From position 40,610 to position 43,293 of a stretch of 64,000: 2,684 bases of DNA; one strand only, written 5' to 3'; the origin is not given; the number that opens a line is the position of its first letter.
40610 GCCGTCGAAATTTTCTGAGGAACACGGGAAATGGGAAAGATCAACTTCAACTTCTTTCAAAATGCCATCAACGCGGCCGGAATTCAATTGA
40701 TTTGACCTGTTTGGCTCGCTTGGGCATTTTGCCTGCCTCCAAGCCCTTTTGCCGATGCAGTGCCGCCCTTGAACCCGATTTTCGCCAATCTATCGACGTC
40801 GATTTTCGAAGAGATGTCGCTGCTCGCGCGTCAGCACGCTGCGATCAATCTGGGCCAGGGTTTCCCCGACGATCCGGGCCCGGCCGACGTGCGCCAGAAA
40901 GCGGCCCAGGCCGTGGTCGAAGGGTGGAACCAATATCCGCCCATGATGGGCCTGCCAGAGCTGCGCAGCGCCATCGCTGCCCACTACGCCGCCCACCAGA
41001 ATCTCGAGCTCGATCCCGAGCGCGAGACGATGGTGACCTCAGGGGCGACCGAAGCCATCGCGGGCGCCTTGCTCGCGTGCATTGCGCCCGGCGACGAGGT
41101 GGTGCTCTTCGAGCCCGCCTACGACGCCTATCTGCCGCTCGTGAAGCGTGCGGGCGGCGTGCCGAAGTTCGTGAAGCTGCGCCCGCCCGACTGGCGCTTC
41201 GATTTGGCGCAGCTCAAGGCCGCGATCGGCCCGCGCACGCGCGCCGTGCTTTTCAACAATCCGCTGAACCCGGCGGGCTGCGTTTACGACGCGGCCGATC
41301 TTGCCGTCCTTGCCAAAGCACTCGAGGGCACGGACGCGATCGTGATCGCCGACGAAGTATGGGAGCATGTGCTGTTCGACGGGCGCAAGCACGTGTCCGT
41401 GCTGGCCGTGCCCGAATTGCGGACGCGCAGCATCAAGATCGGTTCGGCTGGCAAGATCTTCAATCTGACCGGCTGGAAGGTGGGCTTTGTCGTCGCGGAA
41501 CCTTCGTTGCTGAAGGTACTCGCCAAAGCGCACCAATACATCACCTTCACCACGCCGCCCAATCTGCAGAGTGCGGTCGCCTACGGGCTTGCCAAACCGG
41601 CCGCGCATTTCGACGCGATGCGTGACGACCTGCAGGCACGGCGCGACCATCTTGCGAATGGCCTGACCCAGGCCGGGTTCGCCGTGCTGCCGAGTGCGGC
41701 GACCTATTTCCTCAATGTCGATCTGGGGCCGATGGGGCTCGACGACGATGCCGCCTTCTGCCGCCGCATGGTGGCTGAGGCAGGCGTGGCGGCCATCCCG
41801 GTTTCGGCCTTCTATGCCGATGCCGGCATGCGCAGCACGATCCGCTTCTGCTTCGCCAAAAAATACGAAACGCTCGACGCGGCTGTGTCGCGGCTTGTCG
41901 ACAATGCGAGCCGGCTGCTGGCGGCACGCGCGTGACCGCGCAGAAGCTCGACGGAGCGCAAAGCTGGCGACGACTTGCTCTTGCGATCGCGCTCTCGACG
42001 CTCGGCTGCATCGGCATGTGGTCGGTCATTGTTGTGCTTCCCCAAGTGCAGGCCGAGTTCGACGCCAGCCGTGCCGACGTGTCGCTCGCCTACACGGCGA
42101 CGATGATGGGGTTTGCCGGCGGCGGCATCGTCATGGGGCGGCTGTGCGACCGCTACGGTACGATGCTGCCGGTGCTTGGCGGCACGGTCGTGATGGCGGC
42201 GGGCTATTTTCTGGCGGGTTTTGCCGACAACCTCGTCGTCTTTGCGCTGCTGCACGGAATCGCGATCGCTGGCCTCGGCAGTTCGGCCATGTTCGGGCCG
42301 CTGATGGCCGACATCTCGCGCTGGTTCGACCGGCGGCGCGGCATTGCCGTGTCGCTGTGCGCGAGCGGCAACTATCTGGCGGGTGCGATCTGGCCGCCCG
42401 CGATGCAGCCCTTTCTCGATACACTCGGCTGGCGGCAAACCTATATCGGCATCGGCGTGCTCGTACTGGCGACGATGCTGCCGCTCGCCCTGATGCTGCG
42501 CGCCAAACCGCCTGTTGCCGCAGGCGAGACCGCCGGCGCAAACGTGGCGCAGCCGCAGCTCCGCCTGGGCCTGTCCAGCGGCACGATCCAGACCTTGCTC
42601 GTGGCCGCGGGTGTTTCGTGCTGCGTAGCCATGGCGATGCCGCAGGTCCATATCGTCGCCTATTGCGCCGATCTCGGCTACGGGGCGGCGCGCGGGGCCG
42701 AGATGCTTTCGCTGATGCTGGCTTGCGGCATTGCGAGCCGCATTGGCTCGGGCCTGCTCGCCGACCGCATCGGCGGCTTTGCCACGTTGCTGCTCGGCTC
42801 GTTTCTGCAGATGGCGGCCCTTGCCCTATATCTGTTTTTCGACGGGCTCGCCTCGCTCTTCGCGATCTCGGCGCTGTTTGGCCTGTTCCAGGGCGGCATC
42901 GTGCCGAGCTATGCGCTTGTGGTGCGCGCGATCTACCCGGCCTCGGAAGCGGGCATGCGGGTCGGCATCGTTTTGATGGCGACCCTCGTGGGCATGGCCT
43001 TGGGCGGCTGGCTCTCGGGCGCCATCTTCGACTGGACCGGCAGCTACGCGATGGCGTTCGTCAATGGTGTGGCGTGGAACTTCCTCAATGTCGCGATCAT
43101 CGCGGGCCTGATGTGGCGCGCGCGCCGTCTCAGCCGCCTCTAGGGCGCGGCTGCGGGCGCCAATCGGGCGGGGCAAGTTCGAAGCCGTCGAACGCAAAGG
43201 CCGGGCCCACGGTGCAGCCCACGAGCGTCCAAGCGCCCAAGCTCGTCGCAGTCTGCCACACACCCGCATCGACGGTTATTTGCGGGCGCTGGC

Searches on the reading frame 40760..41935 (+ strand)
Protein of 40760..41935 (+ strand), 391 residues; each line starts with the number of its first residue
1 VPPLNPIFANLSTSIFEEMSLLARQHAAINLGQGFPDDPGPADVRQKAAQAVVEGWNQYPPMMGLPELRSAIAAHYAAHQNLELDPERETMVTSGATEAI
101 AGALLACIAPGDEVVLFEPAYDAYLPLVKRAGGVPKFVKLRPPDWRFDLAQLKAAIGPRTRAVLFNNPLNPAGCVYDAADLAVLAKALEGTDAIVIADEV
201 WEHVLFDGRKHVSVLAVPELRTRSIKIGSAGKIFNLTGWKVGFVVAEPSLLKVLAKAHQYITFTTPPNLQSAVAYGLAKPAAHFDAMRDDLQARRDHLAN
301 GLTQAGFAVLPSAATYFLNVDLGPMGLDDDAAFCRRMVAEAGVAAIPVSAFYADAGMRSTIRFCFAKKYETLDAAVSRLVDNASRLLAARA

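Call 12: search_protein_families(library=pfam, proteins=[window:40760-41935:+], max_evalue=0.00001)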
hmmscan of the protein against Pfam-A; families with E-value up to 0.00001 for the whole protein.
window:40760-41935:+ (391 aa): 4 families
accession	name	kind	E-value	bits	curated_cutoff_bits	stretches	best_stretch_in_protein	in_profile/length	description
PF00155.27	Aminotran_1_2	-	8.8e-62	209.8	19.7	1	29-379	4-361/361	Aminotransferase class I and II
PF01041.23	DegT_DnrJ_EryC1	-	1.5e-07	31.4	19.8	1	90-173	42-123/360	DegT/DnrJ/EryC1/StrS aminotransferase family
PF01053.26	Cys_Met_Meta_PP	-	1.8e-06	27.2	27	1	88-201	68-176/381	Cys/Met metabolism PLP-dependent enzyme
PF00266.25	Aminotran_5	-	2.1e-06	27.4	21.5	1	84-199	58-176/371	Aminotransferase class-V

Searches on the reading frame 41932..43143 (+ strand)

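Call 12: search_protein_families(library=pfam, proteins=[window:41932-43143:+], max_evalue=0.00001)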
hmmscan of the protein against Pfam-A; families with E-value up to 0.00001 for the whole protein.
window:41932-43143:+ (403 aa): 1 family
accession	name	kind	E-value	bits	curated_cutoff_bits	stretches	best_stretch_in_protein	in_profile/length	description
PF07690.21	MFS_1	-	4.6e-35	121.6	33.4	2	23-306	6-291/347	Major Facilitator Superfamily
